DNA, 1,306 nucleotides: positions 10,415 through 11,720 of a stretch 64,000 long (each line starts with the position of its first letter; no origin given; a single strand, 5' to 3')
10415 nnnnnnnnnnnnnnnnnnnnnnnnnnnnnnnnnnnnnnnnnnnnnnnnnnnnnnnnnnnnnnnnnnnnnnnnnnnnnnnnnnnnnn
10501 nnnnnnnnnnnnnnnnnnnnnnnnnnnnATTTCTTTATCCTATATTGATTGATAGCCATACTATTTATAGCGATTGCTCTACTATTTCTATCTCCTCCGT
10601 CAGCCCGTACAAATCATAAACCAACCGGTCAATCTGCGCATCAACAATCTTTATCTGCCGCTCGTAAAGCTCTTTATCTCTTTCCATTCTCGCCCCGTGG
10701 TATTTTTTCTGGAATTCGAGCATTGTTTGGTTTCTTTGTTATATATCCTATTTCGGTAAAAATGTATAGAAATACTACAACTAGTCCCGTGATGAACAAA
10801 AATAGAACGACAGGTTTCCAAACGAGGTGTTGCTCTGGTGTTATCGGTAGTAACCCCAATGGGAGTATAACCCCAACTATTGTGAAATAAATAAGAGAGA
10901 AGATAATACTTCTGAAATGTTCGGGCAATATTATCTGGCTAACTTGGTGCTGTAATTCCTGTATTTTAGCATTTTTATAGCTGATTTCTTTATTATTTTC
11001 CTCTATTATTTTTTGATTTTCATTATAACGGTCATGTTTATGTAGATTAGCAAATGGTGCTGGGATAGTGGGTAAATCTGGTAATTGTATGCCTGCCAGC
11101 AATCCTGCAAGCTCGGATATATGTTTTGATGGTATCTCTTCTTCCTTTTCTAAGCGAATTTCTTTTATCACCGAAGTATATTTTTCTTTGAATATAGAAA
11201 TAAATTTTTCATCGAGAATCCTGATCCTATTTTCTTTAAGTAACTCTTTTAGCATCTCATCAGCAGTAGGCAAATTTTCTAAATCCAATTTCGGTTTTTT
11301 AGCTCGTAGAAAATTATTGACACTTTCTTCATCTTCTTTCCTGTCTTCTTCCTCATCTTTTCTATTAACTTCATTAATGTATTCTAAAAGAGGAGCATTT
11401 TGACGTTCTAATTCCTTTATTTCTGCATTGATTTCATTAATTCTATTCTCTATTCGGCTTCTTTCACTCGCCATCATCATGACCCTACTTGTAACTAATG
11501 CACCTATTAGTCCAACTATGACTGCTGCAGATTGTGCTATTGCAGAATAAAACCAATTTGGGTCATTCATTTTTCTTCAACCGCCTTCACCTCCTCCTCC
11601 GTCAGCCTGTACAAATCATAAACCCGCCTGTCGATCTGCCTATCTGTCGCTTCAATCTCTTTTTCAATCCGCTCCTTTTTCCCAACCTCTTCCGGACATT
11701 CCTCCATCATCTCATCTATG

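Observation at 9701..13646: Array of three unrelated membrane-protein genes, each led by a duplicated C-terminal-tail fragment of a type IIG restriction/N6-methyltransferase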

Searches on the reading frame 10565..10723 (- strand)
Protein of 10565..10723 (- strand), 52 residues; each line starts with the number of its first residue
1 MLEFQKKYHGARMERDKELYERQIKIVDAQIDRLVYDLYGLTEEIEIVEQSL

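Call 4: search_protein_families(library=pfam, proteins=[window:10565-10723:-], max_evalue=0.1)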
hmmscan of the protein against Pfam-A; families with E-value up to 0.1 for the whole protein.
window:10565-10723:- (52 aa): 2 families
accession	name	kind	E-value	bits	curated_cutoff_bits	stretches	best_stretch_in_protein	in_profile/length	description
PF23231.1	HAT_Syf1_CNRKL1_C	-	0.0079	15.4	27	1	3-44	178-219/397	Pre-mRNA-splicing factor Syf1/CRNKL1 C-terminal HAT repeat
PF04546.19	Sigma70_ner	-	0.057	13.8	29.7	1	22-51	119-148/210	Sigma-70, non-essential region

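Call 12: find_encoding_contigs(protein=window:10565-10723:-, flank=6000, max_places=6)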
Protein window:10565-10723:- (52 aa): 3 contigs read that carry it; 2 places shown.
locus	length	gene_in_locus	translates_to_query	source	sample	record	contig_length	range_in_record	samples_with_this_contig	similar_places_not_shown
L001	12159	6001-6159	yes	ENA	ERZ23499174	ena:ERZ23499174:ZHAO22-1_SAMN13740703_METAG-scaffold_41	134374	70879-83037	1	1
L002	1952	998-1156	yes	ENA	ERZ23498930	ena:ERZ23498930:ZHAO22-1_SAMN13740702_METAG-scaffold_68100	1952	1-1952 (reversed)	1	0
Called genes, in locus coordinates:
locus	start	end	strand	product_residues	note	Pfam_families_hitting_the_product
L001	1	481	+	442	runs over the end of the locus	PF25145:NfeD1b_N, PF24961:NfeD_membrane, PF01957:NfeD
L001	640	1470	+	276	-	PF01261:AP_endonuc_2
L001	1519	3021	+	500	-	PF13173:AAA_14, PF13635:DUF4143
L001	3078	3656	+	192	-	PF04313:HSDR_N (faint)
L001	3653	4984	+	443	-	-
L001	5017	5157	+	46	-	-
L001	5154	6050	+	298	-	-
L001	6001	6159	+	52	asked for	-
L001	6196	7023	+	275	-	-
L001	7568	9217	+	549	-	PF02463:SMC_N (faint), PF11398:DUF2813 (faint), PF13175:AAA_15, PF13304:AAA_21, PF20469:OLD-like_TOPRIM (weak)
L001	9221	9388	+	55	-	-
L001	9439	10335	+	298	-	-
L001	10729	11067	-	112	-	PF18480:DUF5615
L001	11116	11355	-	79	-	PF04255:DUF433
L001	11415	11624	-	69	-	-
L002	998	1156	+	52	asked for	-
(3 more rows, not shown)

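Call 17: find_related_loci(query=window:10565-10723:-, collection=metagenome_contigs, flank=6000)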
Query window:10565-10723:- (52 aa) in metagenome_contigs; peptide patterns used: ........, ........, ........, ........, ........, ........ (x = any residue, [..] = any of these).
600 stretches matched a pattern (row limit reached: there are more); 465 encode a relative of the query (tblastn E <= 1e-3); the best 80 are kept; 80 distinct loci.
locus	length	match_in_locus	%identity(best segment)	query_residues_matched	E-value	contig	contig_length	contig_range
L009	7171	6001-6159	85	1-52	1e-24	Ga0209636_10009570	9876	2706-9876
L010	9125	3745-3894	90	1-49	2e-24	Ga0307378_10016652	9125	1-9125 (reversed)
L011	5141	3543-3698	88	2-52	3e-24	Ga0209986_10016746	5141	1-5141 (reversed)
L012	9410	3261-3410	90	1-49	2e-24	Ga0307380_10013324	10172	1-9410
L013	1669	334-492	83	1-52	3e-24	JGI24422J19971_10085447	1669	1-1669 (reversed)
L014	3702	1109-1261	86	1-50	8e-24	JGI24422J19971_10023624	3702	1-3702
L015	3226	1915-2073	83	1-52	8e-24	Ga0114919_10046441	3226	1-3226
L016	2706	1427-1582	87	1-51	1e-23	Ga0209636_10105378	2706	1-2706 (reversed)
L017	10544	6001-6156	81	1-51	1e-23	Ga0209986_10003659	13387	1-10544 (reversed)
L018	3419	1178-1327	90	1-49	3e-23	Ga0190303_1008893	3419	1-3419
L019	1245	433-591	79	1-52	2e-23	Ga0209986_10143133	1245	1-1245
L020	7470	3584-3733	86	1-49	3e-23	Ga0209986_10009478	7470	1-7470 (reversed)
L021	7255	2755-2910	83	1-51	3e-23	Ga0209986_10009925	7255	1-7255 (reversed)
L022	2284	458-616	83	1-52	3e-23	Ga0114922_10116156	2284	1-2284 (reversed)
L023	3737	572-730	81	1-52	5e-23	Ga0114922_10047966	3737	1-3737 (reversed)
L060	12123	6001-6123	90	1-41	3e-21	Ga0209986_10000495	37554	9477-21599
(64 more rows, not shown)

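Call 27: find_related_loci(query=window:10565-10723:-, collection=genome_contigs, flank=10000)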
Query window:10565-10723:- (52 aa) in genome_contigs; peptide patterns used: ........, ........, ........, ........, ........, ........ (x = any residue, [..] = any of these).
598 stretches matched a pattern (row limit reached: there are more); 369 encode a relative of the query (tblastn E <= 1e-3); the best 80 are kept; 74 distinct loci.
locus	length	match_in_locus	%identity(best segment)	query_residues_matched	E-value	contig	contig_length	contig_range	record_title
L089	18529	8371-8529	89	1-52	2e-25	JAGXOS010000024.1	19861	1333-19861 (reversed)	Methanomicrobia archaeon LH_S14 NODE_24_length_19861_cov_60.071746, whole genome shotgun sequence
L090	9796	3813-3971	87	1-52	8e-25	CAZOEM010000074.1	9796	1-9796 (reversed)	MAG TPA_asm: uncultured Halobacteria archaeon isolate binchicken_co116_93 genome assembly, contig: NODE_7892_length_9796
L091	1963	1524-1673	88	1-50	1e-24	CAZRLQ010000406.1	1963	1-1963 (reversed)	MAG TPA_asm: uncultured Desulfobacterales bacterium isolate binchicken_co256_157 genome assembly, contig: NODE_227600_le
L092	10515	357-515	83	1-52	2e-23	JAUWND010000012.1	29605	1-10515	MAG: Methanophagales archaeon isolate CSMAG_2415 CSMAG_2415_k141_223656_length_29605_cov_7.9893, whole genome shotgun se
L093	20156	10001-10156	83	1-51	2e-23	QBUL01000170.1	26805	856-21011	ANME-1 cluster archaeon GoMg1 GOMG1_20, whole genome shotgun sequence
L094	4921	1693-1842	86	1-49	3e-23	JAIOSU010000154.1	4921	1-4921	MAG: Clostridiales bacterium isolate SMBSF52 bin_38_k127_22412, whole genome shotgun sequence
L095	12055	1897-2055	83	1-52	3e-23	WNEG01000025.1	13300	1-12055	MAG: Candidatus Ethanoperedens thermophilum isolate GoM-Arc1-LC-WB58 GoM-Arc1-LC-WB58_contig_8988, whole genome shotgun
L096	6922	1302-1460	81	1-52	4e-23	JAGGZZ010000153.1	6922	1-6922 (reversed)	MAG: Methanophagales archaeon isolate AUK217 PB_MBMC_171_c_000000000201, whole genome shotgun sequence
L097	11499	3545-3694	86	1-49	2e-23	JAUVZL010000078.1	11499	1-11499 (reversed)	MAG: Candidatus Stahlbacteria bacterium isolate CSMAG_1267 CSMAG_1267_k141_1323116_length_11499_cov_13.9748, whole genom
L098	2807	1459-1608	86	1-49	4e-23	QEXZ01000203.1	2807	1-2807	MAG: Methanomicrobiales archaeon isolate M5.MMPM 203, whole genome shotgun sequence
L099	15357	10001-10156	85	1-51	5e-23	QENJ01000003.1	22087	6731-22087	Candidatus Methanophagaceae archaeon isolate CONS3730H04p2b1 Ga0123297_1016, whole genome shotgun sequence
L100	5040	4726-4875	84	1-49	9e-23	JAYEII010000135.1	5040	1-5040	MAG: Methanobacteriota archaeon isolate MAG195 MAG195_139, whole genome shotgun sequence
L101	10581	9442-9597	83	1-51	1e-22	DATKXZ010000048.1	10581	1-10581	MAG TPA_asm: Desulfobacteria bacterium isolate SMAG_U14206 k141_4297451, whole genome shotgun sequence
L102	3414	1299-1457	81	1-52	1e-22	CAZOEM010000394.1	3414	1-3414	MAG TPA_asm: uncultured Halobacteria archaeon isolate binchicken_co116_93 genome assembly, contig: NODE_37669_length_341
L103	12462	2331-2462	91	1-44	1e-22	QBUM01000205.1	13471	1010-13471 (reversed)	ANME-1 cluster archaeon GoMg2 GOMG2_47, whole genome shotgun sequence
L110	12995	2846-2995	82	1-49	5e-22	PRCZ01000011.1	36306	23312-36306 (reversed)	ANME-1 cluster archaeon AG-394-G06 NODE_11_length_36306_cov_23.956, whole genome shotgun sequence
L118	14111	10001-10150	80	1-49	1e-21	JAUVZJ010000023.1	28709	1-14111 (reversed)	MAG: Methanophagales archaeon isolate CSMAG_1265 CSMAG_1265_k141_592757_length_28709_cov_141.8582, whole genome shotgun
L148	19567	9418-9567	82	1-49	3e-20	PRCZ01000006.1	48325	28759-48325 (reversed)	ANME-1 cluster archaeon AG-394-G06 NODE_6_length_48325_cov_4437.65, whole genome shotgun sequence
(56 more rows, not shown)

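Call 78: find_related_loci(query=window:10565-10723:-, collection=viral_contigs, flank=8000)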
Query window:10565-10723:- (52 aa) in viral_contigs; peptide patterns used: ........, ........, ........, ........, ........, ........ (x = any residue, [..] = any of these).
10 stretches matched a pattern, but none encodes a relative of the query by tblastn (E <= 1e-3).

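Call 88: search_protein_families(library=pfam, alignment_id=A4, max_evalue=0.001)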
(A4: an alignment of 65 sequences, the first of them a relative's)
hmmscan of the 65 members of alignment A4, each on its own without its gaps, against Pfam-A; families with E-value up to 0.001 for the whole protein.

A. member 1, L123:10138-10620:+ (161 aa): 0 families

B. families by the number of members that match (of 65 scanned): 46 families (the first 25 are shown)
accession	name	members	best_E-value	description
PF10011.15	DUF2254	3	3.7e-17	Predicted membrane protein (DUF2254)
PF04326.19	SLFN_AlbA_2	2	9.1e-24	Schlafen, AlbA_2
PF13676.11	TIR_2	2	3.8e-19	TIR domain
PF10137.14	CAP12-PCTIR_TIR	2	1.7e-06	CAP12/Pycsar effector protein, TIR domain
PF04894.17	Nre_N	1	1.3e-82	Archaeal Nre, N-terminal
PF07900.17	DUF1670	1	1.8e-54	Protein of unknown function (DUF1670)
PF18733.6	HEPN_LA2681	1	7.3e-35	LA2681-like HEPN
PF04895.17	Nre_C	1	1.1e-34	Archaeal Nre, C-terminal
PF13175.12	AAA_15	1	1.4e-32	AAA ATPase domain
PF21814.2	DUF6883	1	3.2e-31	Domain of unknown function (DUF6883)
PF19952.5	DUF6414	1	6.8e-29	Domain of unknown function (DUF6414)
PF04055.27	Radical_SAM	1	1e-22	Radical SAM superfamily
PF11848.13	DUF3368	1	2.1e-16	Domain of unknown function (DUF3368)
PF11398.14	DUF2813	1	2.2e-16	Protein of unknown function (DUF2813)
PF13638.12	PIN_4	1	1.3e-15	PIN domain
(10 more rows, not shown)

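Call 89: search_protein_families(library=padloc, alignment_id=A4, max_evalue=0.00001)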
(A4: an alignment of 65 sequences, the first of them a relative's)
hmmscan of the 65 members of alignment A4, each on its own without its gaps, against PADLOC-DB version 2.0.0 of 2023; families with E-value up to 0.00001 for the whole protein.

A. member 1, L123:10138-10620:+ (161 aa): 1 family
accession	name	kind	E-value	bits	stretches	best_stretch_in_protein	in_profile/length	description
PDLC02364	PycTM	-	1.7e-06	26.5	0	26-158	9-151/160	-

B. families by the number of members that match (of 65 scanned): 137 families (the first 25 are shown)
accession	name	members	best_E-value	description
PDLC04353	PDC-M04A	2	2.7e-87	-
PDLC04986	PDC-S28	1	1.3e-293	-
PDLC04987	PDC-S28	1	3.3e-141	-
PDLC00070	GajA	1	2e-80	AAA ATPase domain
PDLC05061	PDC-S65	1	1.9e-69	-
PDLC00067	GajA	1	3.4e-64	AAA ATPase domain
PDLC03991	PD-Lambda-4_A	1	6.5e-57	-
PDLC00071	GajA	1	1.1e-56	AAA ATPase domain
PDLC00096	GajA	1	1.1e-53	AAA ATPase domain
PDLC00066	GajA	1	4.3e-53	AAA ATPase domain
PDLC00075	GajA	1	2e-52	AAA ATPase domain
PDLC00072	GajA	1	2.5e-52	AAA ATPase domain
PDLC00092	GajA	1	2.8e-51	AAA ATPase domain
PDLC00080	GajA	1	5.5e-50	AAA ATPase domain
PDLC00062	GajA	1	2.9e-49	AAA ATPase domain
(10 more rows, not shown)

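Call 94: search_protein_families(library=pfam, proteins=[L060:3187-6156:+, L118:7157-10156:+], max_evalue=0.001)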
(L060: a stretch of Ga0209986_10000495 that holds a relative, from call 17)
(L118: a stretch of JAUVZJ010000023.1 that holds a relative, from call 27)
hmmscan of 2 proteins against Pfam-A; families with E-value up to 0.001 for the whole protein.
L060:3187-6156:+ (990 aa): 6 families
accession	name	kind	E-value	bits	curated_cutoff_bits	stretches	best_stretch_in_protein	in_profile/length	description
PF07669.17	Eco57I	-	2.3e-39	135.7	25.3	1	451-643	1-171/171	Eco57I restriction-modification methylase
PF12950.13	TaqI_C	-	1.7e-19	70.7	26.5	1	757-915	4-118/118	TaqI-like C-terminal specificity domain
PF02384.22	N6_Mtase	-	8.3e-16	58.6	20.4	2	323-477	4-104/311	N-6 DNA Methylase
PF20473.4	MmeI_Mtase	-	1.5e-14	54.2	27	1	385-577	16-161/259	MmeI, DNA-methyltransferase domain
PF04313.20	HSDR_N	-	2e-10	41.3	25.1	1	62-136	114-193/198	Type I restriction enzyme R protein N terminus (HSDR_N)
PF01170.24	UPF0020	-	2.2e-05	24.7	22.3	0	390-468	30-94/197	RMKL-like, methyltransferase domain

L118:7157-10156:+ (1000 aa): 6 families
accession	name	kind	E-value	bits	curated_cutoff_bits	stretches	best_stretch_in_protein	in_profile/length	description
PF07669.17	Eco57I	-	2.1e-44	152.1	25.3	1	455-653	1-171/171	Eco57I restriction-modification methylase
PF02384.22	N6_Mtase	-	1.3e-18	67.9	20.4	2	327-482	4-105/311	N-6 DNA Methylase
PF20473.4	MmeI_Mtase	-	2.4e-15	56.9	27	1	389-584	16-164/259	MmeI, DNA-methyltransferase domain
PF04313.20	HSDR_N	-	1.6e-10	41.7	25.1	1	31-138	2-192/198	Type I restriction enzyme R protein N terminus (HSDR_N)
PF12950.13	TaqI_C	-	8.3e-10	39.4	26.5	1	786-925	5-118/118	TaqI-like C-terminal specificity domain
PF01170.24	UPF0020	-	5.8e-05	23.3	22.3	0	395-472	31-94/197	RMKL-like, methyltransferase domain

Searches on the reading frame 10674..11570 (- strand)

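Call 4: search_protein_families(library=pfam, proteins=[window:10674-11570:-], max_evalue=0.1)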
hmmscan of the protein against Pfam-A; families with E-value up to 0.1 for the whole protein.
window:10674-11570:- (298 aa): 3 families
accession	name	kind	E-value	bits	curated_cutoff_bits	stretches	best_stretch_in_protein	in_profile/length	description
PF19745.5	FUT8_N_cat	-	0.008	15.4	27.6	1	14-185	15-181/499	Alpha-(1,6)-fucosyltransferase N- and catalytic domains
PF05837.17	CENP-H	-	0.031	14.6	29.9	1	29-90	97-158/202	Centromere protein H (CENP-H)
PF10046.14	BLOC1_2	-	0.084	13.7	33.4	0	175-213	29-67/96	Biogenesis of lysosome-related organelles complex-1 subunit 2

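Call 36: search_protein_families(library=padloc, max_evalue=0.01, proteins=[window:10674-11570:-])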
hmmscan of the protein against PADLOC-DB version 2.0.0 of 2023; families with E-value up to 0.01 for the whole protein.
window:10674-11570:- (298 aa): 0 families

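Call 95: search_protein_families(library=ncbifam, proteins=[window:10674-11570:-], max_evalue=0.01)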
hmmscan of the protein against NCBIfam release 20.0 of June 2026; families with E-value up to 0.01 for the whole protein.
window:10674-11570:- (298 aa): 0 families

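Call 96: search_protein_families(library=phrogs, proteins=[window:10674-11570:-], max_evalue=0.01)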
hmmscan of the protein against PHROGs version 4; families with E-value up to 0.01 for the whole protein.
window:10674-11570:- (298 aa): 1 family
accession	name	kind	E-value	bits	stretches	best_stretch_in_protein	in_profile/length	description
phrog_9959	-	tail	0.006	15.1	1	11-214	1291-1491/1708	tail length tape measure protein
